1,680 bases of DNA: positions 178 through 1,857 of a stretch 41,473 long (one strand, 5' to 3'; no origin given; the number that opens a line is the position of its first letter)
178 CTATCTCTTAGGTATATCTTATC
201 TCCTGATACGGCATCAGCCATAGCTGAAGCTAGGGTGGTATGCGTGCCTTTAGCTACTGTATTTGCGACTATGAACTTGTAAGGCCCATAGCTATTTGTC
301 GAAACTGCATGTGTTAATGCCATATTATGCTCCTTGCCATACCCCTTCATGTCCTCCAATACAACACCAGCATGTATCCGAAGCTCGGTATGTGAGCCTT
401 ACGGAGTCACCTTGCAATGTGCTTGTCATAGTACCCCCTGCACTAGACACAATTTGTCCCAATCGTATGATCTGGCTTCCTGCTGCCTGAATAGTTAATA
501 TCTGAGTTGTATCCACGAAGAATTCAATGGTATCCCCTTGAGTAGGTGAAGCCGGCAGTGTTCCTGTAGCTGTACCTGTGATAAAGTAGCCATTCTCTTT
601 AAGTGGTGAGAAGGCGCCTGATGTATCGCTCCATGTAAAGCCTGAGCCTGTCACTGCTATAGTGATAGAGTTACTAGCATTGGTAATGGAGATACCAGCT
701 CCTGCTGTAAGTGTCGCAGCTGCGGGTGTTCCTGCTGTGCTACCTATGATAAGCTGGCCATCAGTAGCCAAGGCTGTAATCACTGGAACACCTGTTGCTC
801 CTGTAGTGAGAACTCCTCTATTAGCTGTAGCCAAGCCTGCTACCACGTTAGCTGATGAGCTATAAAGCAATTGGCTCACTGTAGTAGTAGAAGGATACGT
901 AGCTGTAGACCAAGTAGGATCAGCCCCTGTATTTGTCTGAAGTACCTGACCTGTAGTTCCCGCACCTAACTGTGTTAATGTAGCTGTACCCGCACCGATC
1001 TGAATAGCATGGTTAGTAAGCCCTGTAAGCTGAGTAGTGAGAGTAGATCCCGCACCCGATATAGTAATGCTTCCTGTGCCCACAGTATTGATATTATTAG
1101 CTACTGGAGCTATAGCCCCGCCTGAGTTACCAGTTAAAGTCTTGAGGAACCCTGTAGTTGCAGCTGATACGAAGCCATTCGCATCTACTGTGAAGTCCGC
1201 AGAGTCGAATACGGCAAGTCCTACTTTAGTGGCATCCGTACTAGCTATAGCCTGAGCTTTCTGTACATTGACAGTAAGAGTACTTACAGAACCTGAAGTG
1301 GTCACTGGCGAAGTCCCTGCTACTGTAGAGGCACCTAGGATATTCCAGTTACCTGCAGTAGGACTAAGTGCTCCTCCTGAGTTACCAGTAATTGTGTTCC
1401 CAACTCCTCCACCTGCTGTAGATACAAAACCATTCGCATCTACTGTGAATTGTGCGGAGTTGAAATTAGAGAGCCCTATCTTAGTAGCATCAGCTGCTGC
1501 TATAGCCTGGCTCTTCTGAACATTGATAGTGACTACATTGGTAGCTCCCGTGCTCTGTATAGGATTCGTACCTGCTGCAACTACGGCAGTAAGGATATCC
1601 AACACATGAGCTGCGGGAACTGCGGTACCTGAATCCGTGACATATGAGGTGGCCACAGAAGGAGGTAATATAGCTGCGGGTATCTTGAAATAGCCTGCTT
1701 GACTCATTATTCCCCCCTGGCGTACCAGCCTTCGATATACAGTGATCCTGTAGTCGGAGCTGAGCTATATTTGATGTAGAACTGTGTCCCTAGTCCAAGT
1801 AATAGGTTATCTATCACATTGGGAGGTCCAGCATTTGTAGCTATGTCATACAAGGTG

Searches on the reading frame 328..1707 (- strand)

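Call 26: search_protein_families(library=phrogs, proteins=[window:328-1707:-], max_evalue=0.001)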
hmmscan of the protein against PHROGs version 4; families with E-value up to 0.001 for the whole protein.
window:328-1707:- (460 aa): 1 family
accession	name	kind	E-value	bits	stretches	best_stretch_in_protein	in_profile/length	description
phrog_31660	-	tail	0.00011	23.1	1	313-367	78-133/182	tail fiber protein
